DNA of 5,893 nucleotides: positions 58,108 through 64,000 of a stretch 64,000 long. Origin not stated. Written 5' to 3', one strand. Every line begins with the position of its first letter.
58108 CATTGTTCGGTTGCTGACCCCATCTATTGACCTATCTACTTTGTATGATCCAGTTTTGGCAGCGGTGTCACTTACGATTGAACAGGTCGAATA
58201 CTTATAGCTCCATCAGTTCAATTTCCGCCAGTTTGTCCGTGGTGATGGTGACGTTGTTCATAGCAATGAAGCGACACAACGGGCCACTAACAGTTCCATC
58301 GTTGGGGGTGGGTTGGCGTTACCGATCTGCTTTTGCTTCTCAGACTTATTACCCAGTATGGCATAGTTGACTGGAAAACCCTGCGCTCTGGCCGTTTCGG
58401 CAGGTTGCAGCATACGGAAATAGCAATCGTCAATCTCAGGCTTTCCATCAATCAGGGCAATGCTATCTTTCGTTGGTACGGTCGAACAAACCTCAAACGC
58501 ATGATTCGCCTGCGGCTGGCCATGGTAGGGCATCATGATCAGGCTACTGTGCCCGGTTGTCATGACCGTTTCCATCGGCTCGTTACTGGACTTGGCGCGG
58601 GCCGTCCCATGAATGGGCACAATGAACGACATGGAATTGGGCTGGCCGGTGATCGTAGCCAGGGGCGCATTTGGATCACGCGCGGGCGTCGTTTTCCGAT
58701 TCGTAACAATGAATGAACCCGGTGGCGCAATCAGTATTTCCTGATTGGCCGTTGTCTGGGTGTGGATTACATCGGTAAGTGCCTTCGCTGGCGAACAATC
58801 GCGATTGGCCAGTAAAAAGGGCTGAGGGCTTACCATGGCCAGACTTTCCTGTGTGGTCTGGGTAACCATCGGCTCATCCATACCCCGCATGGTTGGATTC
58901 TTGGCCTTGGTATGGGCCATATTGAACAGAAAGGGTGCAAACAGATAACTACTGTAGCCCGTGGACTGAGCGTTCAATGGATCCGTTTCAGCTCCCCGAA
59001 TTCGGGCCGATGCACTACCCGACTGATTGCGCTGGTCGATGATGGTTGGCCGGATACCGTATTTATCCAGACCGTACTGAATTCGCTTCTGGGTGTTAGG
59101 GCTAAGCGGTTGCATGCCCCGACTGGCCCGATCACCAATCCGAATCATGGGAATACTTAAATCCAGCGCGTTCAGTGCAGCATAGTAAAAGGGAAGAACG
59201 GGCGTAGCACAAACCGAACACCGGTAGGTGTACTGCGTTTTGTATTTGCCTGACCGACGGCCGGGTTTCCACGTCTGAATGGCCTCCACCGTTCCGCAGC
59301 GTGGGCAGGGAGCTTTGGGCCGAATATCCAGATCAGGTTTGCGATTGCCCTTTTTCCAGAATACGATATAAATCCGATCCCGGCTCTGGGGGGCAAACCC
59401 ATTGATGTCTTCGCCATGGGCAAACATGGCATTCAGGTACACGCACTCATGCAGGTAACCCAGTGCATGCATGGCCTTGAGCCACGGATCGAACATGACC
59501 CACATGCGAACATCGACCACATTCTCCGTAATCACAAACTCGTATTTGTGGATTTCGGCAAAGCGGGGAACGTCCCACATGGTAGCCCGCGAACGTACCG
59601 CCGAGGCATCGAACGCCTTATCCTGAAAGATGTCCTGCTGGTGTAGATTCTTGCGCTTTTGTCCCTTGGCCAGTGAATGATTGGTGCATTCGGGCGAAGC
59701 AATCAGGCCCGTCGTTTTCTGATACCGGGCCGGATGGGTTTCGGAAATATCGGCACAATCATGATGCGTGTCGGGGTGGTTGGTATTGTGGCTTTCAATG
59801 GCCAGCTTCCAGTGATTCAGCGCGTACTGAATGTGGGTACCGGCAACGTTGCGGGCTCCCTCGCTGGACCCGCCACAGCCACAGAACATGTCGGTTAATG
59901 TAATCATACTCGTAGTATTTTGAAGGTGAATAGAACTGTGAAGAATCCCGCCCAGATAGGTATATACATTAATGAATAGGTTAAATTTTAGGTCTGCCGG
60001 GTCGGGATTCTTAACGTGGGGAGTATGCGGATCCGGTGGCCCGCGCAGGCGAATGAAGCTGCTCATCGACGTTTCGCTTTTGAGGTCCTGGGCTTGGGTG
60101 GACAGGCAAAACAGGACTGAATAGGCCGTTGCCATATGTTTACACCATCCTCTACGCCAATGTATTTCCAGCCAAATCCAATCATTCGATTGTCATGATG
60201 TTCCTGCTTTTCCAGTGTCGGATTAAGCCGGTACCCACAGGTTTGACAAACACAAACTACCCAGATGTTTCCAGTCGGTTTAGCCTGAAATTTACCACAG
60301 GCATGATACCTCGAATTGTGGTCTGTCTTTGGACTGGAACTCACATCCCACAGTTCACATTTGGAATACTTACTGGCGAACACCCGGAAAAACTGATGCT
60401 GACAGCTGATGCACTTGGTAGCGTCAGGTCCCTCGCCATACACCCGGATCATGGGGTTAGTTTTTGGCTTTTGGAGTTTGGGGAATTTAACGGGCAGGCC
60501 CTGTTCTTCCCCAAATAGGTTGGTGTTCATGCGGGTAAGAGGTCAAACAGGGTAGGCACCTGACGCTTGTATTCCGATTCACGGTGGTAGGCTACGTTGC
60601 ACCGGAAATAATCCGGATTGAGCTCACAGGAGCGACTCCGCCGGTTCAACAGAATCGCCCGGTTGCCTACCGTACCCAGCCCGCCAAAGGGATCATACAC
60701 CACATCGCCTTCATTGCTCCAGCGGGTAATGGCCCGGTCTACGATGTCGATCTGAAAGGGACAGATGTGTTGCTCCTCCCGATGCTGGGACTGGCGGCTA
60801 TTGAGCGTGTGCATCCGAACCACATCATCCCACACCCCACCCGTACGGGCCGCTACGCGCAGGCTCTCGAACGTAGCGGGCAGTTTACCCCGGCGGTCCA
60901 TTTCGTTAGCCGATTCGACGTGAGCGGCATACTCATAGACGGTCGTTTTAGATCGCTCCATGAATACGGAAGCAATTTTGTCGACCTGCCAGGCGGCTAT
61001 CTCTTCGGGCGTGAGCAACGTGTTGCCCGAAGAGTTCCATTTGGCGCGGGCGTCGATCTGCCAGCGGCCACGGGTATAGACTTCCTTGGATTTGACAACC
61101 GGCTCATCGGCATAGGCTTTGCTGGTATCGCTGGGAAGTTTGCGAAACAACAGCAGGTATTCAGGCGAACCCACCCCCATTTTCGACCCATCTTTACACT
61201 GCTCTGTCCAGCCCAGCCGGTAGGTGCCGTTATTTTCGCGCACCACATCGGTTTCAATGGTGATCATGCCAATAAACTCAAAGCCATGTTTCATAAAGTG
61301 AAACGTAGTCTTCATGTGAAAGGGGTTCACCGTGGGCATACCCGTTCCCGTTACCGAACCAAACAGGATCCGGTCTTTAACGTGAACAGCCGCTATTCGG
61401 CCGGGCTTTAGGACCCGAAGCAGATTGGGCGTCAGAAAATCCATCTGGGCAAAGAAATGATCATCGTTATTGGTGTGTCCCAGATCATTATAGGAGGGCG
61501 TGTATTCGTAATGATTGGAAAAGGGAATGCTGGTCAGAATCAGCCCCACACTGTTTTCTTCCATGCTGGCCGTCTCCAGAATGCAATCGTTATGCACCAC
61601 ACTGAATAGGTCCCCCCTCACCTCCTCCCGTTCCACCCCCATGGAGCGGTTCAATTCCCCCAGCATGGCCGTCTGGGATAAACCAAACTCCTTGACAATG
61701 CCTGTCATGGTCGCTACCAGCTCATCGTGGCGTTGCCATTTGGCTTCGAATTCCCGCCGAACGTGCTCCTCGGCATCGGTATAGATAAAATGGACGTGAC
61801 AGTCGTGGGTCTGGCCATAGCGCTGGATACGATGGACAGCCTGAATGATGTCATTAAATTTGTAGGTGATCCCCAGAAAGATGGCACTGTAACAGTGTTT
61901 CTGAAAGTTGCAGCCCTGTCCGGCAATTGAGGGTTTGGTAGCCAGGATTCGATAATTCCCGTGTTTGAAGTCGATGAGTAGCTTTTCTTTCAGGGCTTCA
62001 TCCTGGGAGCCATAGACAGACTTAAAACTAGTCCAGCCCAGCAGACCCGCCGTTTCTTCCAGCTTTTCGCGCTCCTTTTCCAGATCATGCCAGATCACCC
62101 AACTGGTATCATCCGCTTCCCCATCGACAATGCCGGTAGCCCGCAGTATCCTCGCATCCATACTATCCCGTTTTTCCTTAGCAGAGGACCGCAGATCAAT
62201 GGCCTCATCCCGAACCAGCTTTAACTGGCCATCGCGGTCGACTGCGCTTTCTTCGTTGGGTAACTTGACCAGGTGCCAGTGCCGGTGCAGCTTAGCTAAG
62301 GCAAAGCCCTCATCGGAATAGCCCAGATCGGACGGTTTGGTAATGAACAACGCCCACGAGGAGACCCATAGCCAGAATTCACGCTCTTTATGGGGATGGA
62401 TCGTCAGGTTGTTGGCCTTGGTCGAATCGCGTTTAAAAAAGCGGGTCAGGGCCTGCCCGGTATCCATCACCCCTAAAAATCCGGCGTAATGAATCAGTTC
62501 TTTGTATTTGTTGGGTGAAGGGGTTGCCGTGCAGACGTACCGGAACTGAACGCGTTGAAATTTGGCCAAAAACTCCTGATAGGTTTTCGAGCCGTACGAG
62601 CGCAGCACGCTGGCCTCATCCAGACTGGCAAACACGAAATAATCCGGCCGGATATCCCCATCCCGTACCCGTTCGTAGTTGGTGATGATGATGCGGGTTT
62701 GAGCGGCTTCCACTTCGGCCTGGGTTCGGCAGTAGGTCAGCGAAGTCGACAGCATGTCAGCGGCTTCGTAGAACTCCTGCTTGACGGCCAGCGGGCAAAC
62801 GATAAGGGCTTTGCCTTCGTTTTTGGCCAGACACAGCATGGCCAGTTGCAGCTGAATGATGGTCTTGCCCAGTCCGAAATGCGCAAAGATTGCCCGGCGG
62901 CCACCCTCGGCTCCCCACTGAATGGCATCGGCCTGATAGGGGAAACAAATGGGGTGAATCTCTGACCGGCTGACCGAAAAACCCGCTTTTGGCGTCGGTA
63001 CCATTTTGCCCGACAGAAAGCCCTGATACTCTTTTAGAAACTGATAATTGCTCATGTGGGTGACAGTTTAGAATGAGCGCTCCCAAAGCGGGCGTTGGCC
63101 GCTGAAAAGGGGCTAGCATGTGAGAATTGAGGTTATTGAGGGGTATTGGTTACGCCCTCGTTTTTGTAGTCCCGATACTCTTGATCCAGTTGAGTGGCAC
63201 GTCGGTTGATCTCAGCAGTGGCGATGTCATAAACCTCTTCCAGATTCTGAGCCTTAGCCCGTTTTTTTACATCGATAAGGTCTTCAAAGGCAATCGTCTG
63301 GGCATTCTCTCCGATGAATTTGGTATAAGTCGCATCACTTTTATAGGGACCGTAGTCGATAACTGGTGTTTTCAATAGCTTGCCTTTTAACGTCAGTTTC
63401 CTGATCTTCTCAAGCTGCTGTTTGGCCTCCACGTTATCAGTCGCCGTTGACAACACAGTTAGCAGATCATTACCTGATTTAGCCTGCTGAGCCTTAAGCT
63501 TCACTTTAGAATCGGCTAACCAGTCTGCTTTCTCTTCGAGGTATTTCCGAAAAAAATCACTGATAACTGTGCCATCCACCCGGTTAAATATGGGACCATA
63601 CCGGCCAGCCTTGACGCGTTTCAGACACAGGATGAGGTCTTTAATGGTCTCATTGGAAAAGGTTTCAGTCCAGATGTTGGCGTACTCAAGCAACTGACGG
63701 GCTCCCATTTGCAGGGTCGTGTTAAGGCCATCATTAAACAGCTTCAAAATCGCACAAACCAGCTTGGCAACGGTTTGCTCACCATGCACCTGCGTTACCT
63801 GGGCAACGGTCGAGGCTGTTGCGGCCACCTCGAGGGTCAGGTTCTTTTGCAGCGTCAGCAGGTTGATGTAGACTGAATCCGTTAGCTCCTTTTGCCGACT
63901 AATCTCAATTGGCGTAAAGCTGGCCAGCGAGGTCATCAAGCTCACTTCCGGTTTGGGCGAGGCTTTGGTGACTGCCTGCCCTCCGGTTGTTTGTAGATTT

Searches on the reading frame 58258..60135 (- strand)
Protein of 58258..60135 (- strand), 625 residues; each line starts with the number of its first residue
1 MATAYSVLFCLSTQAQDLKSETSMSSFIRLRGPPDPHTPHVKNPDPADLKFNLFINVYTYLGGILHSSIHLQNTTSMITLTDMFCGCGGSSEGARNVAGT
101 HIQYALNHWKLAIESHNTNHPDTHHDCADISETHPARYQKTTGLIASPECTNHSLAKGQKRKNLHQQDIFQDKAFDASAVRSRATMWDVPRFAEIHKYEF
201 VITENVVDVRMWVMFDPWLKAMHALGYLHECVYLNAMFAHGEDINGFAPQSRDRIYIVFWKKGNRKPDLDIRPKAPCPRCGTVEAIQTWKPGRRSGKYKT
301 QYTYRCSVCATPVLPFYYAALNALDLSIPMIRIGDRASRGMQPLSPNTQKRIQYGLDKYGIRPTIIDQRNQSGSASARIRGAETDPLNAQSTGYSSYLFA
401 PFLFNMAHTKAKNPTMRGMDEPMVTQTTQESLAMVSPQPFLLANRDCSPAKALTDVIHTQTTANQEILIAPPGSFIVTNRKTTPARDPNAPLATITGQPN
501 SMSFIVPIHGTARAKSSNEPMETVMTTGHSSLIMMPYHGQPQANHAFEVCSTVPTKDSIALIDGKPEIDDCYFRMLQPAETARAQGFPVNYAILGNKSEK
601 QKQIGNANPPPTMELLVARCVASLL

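Call 28: search_protein_families(library=pfam, proteins=[window:58258-60135:-])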
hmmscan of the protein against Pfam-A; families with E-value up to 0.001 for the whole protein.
window:58258-60135:- (625 aa): 1 family
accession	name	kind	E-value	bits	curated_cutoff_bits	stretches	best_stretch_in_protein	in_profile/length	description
PF00145.23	DNA_methylase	-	1.3e-24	87.7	22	2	79-266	2-167/324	C-5 cytosine-specific DNA methylase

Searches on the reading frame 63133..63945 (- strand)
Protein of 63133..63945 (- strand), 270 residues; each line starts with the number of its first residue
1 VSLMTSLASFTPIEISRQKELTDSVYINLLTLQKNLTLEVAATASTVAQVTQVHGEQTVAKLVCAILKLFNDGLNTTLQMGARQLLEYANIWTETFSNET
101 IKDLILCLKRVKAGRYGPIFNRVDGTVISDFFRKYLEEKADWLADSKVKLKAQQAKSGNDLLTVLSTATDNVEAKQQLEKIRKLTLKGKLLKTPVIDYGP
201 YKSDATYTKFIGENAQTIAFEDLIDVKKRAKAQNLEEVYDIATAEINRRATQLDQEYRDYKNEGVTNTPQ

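Call 28: search_protein_families(library=pfam, proteins=[window:63133-63945:-])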
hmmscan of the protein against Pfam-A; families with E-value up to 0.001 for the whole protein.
window:63133-63945:- (270 aa): 0 families

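Call 89: search_protein_families(library=phrogs, proteins=[window:63133-63945:-], max_evalue=0.01)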
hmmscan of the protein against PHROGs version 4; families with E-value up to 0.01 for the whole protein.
window:63133-63945:- (270 aa): 1 family
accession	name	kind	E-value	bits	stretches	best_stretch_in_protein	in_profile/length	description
phrog_35728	-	unknown function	5.3e-09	36.8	1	47-141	47-141/229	-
